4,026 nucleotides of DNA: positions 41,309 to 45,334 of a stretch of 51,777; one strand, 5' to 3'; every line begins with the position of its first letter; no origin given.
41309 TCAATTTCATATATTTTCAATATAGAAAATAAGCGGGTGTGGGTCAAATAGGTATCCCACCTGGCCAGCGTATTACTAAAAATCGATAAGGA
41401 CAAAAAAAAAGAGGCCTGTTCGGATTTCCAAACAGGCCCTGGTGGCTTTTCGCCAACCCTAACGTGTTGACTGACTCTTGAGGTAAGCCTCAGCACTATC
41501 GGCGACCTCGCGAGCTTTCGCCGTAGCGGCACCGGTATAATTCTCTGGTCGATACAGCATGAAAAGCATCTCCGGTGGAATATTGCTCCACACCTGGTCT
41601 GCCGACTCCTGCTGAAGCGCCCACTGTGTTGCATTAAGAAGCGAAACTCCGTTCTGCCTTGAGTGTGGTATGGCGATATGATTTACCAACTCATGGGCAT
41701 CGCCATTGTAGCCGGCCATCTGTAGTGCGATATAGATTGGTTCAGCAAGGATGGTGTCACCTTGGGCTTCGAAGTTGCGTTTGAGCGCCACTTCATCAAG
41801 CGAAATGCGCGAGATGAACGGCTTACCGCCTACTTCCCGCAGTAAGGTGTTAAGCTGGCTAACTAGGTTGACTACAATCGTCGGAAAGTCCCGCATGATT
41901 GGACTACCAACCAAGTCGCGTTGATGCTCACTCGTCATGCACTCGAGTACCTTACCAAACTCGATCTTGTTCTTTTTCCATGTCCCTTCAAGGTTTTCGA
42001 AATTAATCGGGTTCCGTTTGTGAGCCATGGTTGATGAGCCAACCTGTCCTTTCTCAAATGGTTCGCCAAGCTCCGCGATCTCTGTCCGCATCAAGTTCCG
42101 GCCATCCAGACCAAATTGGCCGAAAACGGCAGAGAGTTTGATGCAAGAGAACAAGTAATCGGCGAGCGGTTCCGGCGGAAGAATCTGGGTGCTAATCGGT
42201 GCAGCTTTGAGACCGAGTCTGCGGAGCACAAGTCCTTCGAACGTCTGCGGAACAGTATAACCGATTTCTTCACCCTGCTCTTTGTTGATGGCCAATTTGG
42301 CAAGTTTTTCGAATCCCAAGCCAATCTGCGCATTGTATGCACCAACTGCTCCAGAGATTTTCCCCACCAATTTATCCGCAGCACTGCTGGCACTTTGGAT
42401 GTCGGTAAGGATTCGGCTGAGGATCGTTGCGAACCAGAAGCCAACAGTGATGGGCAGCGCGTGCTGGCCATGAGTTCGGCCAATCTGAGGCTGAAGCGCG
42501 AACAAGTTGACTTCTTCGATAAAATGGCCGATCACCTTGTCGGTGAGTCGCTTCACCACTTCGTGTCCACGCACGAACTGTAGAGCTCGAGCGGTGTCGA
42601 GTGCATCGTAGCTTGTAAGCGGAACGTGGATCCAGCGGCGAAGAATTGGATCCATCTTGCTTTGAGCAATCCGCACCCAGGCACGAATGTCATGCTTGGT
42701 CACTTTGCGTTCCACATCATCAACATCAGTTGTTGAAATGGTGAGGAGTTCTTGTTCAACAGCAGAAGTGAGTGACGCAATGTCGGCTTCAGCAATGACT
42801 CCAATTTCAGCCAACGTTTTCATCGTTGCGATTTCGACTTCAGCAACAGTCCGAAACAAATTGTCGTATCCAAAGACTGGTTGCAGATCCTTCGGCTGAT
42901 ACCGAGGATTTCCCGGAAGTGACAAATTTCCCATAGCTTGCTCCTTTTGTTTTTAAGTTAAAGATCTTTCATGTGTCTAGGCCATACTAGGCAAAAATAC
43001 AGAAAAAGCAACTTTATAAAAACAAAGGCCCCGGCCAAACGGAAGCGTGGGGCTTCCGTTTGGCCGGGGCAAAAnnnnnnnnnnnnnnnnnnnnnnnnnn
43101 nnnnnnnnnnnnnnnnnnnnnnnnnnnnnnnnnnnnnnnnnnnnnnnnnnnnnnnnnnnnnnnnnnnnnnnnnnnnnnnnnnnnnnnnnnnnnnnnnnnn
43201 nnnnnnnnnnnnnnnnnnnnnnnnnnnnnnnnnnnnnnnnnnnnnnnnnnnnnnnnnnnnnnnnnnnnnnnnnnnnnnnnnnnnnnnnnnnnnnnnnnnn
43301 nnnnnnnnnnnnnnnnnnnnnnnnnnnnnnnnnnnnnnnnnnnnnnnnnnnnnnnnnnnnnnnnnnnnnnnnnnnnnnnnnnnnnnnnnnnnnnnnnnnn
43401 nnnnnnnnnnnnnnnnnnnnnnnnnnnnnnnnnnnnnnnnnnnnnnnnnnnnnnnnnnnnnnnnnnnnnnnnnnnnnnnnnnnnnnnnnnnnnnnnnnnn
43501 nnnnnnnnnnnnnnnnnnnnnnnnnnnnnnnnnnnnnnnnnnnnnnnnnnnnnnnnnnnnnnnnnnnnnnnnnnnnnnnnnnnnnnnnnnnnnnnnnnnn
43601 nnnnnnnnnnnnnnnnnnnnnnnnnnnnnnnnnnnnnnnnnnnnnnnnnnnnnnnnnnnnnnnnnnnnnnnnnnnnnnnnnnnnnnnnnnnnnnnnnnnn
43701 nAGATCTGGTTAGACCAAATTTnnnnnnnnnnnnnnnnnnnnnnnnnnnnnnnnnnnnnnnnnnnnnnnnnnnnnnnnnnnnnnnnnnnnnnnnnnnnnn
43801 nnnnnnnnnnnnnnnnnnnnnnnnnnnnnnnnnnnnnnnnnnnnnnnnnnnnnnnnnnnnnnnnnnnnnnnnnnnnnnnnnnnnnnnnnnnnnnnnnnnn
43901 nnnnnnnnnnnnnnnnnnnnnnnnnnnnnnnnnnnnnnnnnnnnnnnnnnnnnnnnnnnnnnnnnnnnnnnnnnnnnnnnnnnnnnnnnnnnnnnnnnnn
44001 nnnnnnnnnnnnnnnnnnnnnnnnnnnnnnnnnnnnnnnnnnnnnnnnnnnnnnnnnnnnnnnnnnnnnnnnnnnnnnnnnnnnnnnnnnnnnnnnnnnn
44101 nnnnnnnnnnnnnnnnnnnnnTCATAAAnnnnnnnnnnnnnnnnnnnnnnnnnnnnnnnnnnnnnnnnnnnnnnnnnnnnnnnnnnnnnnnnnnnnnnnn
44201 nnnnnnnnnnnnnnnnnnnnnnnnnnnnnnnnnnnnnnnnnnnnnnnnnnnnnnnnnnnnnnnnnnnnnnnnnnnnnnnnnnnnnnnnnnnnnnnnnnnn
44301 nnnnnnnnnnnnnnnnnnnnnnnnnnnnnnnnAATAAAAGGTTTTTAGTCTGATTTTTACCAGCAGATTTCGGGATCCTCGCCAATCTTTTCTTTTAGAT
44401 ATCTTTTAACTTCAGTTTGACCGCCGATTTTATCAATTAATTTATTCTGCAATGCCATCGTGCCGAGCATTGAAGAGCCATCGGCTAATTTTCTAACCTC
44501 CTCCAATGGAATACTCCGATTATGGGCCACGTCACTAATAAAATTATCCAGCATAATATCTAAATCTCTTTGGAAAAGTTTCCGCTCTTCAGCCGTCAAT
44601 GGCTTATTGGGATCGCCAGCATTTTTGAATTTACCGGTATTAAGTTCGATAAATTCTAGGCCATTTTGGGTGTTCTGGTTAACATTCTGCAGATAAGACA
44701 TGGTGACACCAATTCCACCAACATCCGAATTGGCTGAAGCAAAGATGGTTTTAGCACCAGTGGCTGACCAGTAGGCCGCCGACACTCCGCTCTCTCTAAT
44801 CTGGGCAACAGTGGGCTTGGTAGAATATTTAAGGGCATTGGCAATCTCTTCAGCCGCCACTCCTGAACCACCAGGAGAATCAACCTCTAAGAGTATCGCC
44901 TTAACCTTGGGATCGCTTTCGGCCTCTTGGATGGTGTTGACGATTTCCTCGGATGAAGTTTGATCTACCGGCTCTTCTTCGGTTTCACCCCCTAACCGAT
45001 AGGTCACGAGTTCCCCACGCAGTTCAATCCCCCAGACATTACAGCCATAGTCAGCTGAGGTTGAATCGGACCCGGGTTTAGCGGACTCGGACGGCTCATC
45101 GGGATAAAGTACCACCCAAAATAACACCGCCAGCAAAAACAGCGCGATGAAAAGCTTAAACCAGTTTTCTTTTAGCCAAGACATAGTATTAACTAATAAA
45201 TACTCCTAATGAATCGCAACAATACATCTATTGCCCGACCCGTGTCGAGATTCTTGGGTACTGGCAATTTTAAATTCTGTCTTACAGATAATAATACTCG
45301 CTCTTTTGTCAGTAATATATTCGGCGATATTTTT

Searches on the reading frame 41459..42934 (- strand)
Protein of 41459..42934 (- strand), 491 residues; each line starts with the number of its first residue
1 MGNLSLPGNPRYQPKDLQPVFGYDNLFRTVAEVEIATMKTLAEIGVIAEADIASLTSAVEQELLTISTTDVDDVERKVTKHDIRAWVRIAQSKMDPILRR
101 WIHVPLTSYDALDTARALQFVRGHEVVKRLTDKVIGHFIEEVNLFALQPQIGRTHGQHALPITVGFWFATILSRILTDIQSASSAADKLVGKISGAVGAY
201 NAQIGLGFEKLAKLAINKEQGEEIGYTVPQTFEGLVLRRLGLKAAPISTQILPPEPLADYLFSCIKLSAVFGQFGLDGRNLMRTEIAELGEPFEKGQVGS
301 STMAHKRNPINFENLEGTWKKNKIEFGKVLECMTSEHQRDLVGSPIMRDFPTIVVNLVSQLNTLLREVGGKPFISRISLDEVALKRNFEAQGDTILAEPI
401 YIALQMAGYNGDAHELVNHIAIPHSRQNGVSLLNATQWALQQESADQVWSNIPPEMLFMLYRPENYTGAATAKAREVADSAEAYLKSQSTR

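Call 64: search_protein_families(library=pfam, proteins=[window:41459-42934:-], max_evalue=0.001)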
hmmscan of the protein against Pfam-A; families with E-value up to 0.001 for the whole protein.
window:41459-42934:- (491 aa): 2 families
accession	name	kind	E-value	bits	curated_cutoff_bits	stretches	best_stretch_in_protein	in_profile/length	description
PF00206.25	Lyase_1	-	8.9e-24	84.9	27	1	28-317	37-305/312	Lyase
PF08328.16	ASL_C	-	9e-05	23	35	1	335-420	1-78/115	Adenylosuccinate lyase C-terminal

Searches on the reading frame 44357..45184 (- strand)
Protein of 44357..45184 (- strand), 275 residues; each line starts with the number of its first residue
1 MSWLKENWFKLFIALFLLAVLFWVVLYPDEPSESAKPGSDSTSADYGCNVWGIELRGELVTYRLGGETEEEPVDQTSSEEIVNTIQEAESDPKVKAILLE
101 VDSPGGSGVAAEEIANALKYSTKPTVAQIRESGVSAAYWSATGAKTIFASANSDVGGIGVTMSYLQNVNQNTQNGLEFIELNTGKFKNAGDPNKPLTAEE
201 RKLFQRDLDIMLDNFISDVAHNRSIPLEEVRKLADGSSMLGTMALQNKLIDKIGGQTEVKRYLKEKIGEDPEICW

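Call 3: search_protein_families(library=pfam, proteins=[window:44357-45184:-], max_evalue=0.01)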
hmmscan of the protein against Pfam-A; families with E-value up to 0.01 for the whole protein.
window:44357-45184:- (275 aa): 4 families
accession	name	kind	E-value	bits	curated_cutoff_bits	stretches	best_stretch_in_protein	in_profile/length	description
PF01343.23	Peptidase_S49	-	6e-30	104.7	24.9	1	119-266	3-150/154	Peptidase family S49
PF25145.1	NfeD1b_N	-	2e-10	41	40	1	71-161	9-98/189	NfeD1b, N-terminal domain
PF00574.28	CLP_protease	-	0.00011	22.6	20.2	1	71-129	23-80/182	Clp protease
PF01972.22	SDH_protease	-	0.001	18.6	31.3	1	76-156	76-153/286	ClpP-like SDH-type serine proteinase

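Call 4: search_protein_families(library=padloc, proteins=[window:44357-45184:-], max_evalue=0.01)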
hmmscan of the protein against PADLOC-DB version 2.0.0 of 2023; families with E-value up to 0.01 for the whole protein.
window:44357-45184:- (275 aa): 0 families

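Call 5: search_protein_families(library=ncbifam, proteins=[window:44357-45184:-], max_evalue=0.01)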
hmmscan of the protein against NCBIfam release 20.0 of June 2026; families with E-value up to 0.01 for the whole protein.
window:44357-45184:- (275 aa): 6 families
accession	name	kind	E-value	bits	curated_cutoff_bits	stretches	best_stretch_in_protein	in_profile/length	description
TIGR00706.1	SppA_dom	equivalog_domain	1.8e-45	155.1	155.45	1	76-266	14-206/208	signal peptide peptidase SppA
TIGR00705.1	SppA_67K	equivalog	3.7e-32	111.4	311.45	1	72-257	328-515/590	signal peptide peptidase SppA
NF008195.0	PRK10949.1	equivalog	1.4e-21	76.4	746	1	70-255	341-528/618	signal peptide peptidase SppA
NF008745.0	PRK11778.1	equivalog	2.8e-10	39.9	259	1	79-256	118-293/345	protease SohB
NF045542.1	Clp_rel_HeadMat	equivalog_domain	3.3e-06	27.2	120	1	73-153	14-93/165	head maturation protease, ClpP-related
NF047768.1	Clp_like_SDH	equivalog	0.0007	19.1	250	1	73-157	60-141/260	SDH family Clp fold serine proteinase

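Call 10: find_encoding_contigs(protein=window:44357-45184:-, flank=10000, max_places=10)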
Protein window:44357-45184:- (275 aa): 23 contigs read that carry it; 10 places shown.
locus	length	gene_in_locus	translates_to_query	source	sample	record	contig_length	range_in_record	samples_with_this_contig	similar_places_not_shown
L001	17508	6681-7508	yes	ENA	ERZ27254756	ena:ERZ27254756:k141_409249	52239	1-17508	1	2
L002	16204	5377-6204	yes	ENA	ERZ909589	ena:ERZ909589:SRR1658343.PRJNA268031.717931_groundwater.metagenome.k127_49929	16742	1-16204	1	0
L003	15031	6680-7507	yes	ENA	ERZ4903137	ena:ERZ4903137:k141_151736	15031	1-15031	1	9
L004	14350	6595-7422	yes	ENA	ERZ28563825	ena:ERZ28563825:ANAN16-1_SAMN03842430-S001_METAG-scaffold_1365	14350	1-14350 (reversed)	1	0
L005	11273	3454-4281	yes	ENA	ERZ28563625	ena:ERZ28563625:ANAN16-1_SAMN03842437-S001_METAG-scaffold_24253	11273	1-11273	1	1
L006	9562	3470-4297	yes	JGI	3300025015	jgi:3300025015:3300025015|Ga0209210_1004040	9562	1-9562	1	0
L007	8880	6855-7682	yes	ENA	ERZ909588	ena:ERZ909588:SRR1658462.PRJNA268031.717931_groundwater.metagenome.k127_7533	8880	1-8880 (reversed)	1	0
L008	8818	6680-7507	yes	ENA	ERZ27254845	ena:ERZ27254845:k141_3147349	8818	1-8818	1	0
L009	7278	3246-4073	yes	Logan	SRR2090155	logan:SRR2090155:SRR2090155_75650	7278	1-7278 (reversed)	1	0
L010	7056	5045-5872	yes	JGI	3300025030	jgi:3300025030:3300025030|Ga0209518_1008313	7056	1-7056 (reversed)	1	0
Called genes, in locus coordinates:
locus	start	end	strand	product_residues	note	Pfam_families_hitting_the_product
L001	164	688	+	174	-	-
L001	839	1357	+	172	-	PF00293:NUDIX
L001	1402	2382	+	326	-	PF13310:Virulence_RhuM, PF02661:Fic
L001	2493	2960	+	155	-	-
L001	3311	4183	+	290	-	PF02661:Fic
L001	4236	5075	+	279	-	PF13651:EcoRI_methylase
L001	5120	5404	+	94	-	PF13651:EcoRI_methylase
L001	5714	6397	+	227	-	PF12844:HTH_19, PF13560:HTH_31 (weak), PF01381:HTH_3, PF13274:SocA_Panacea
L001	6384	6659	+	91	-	-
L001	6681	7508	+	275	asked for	PF25145:NfeD1b_N, PF01343:Peptidase_S49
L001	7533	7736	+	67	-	-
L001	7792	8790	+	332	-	-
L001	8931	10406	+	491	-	PF00206:Lyase_1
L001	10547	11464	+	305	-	PF02729:OTCace_N, PF00185:OTCace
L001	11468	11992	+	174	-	-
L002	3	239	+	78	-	?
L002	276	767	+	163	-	-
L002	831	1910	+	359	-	PF07995:GSDH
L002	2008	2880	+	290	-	PF02661:Fic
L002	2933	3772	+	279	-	PF13651:EcoRI_methylase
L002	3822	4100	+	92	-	-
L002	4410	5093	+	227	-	PF12844:HTH_19, PF13560:HTH_31 (weak), PF01381:HTH_3, PF13274:SocA_Panacea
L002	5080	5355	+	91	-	-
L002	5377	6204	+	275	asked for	PF25145:NfeD1b_N, PF01343:Peptidase_S49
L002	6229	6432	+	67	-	-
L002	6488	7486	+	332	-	-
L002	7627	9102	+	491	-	PF00206:Lyase_1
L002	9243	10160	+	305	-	PF02729:OTCace_N, PF00185:OTCace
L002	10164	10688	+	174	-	-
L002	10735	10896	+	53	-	-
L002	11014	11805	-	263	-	-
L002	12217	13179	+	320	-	PF01018:GTP1_OBG, PF03193:RsgA_GTPase (faint), PF01926:MMR_HSR1, PF02421:FeoB_N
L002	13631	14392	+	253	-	PF01145:Band_7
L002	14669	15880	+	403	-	PF00270:DEAD, PF04851:ResIII (weak), PF00271:Helicase_C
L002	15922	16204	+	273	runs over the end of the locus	?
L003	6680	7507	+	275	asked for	PF25145:NfeD1b_N, PF01343:Peptidase_S49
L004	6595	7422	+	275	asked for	PF25145:NfeD1b_N, PF01343:Peptidase_S49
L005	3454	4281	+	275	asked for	PF25145:NfeD1b_N, PF01343:Peptidase_S49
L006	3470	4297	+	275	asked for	PF25145:NfeD1b_N, PF01343:Peptidase_S49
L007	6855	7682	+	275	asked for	PF25145:NfeD1b_N, PF01343:Peptidase_S49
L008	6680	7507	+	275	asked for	PF25145:NfeD1b_N, PF01343:Peptidase_S49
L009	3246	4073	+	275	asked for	PF25145:NfeD1b_N, PF01343:Peptidase_S49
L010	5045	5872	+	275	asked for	PF25145:NfeD1b_N, PF01343:Peptidase_S49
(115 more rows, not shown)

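Call 12: find_related_loci(query=window:44357-45184:-, collection=genome_contigs, flank=10000)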
Query window:44357-45184:- (275 aa) in genome_contigs; peptide patterns used: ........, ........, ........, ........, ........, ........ (x = any residue, [..] = any of these).
465 stretches matched a pattern; 54 encode a relative of the query (tblastn E <= 1e-3); 54 distinct loci.
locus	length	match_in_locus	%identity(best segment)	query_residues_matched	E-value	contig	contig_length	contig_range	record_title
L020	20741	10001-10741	57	29-275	9e-85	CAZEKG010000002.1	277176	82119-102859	MAG TPA_asm: uncultured Gammaproteobacteria bacterium isolate SRP170004_co1_594 genome assembly, contig: NODE_37_length_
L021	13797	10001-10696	61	47-275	3e-84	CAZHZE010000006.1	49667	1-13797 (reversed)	MAG TPA_asm: uncultured Gammaproteobacteria bacterium isolate SRP263991_co7_529 genome assembly, contig: NODE_696_length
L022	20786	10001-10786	52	5-274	6e-81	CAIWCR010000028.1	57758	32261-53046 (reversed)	MAG: uncultured Parcubacteria group bacterium isolate AlinenLipids_bin-8440 genome assembly, contig: bin-8440:28/47, who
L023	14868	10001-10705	57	45-275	6e-81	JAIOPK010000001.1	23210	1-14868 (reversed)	MAG: Candidatus Uhrbacteria bacterium isolate LakeFargette_0920_ALND_MAG_54_14 LacPavin_0920_ALND_scaffold_79936, whole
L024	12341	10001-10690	57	48-275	1e-80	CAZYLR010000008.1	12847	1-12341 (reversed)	MAG TPA_asm: uncultured Candidatus Saccharibacteria bacterium isolate SRP050083_co2_396 genome assembly, contig: NODE_36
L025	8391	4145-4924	50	11-275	1e-78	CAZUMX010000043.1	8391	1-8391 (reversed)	MAG TPA_asm: uncultured Candidatus Saccharibacteria bacterium isolate SRP278252_co2_168 genome assembly, contig: NODE_17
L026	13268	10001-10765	52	12-275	3e-78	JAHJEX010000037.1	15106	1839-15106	MAG: Patescibacteria group bacterium isolate Modern_marine_glass_biofilm.mb.144 Modern_marine_gla.mb.144_k141_380621, wh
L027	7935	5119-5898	50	16-274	3e-78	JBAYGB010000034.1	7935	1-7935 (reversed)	MAG: Patescibacteria group bacterium isolate SO_2016_GW1_115 scaffold17237_OW334_2016, whole genome shotgun sequence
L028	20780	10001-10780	51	12-275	2e-77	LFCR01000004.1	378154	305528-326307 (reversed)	MAG: Parcubacteria bacterium C7867-008 C7867_00009, whole genome shotgun sequence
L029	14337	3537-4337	49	10-275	2e-76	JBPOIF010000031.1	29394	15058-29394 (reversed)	MAG: Candidatus Nomurabacteria bacterium isolate MAG_725 c_000000444824, whole genome shotgun sequence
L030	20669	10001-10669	54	48-275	4e-76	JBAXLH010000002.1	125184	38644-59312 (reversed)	MAG: bacterium isolate ELA422 MAG422_2, whole genome shotgun sequence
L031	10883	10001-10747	53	29-275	3e-76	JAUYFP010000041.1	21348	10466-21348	MAG: bacterium isolate C21_metabat.bin.20 C21_k141_129609, whole genome shotgun sequence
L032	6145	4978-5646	54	48-275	4e-75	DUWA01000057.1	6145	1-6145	MAG TPA_asm: Mycoplasmatota bacterium isolate AS08sgBPME_99 83611_AS08, whole genome shotgun sequence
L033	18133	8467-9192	50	11-265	2e-73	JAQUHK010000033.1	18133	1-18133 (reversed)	MAG: Alphaproteobacteria bacterium isolate STCSWMC_35 NODE_7901_length_18133_cov_4.412862_ST_CSWMC, whole genome shotgun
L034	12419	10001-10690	56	48-274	2e-72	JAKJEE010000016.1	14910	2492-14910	MAG: Patescibacteria group bacterium isolate UR.bin204 UR_contig_10751, whole genome shotgun sequence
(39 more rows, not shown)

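Call 104: search_protein_families(library=padloc, proteins=[L002:831-1910:+], max_evalue=0.001)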
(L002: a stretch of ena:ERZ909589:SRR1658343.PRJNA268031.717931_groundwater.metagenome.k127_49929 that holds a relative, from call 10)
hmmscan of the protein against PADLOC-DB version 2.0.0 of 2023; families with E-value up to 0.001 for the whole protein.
L002:831-1910:+ (359 aa): 0 families
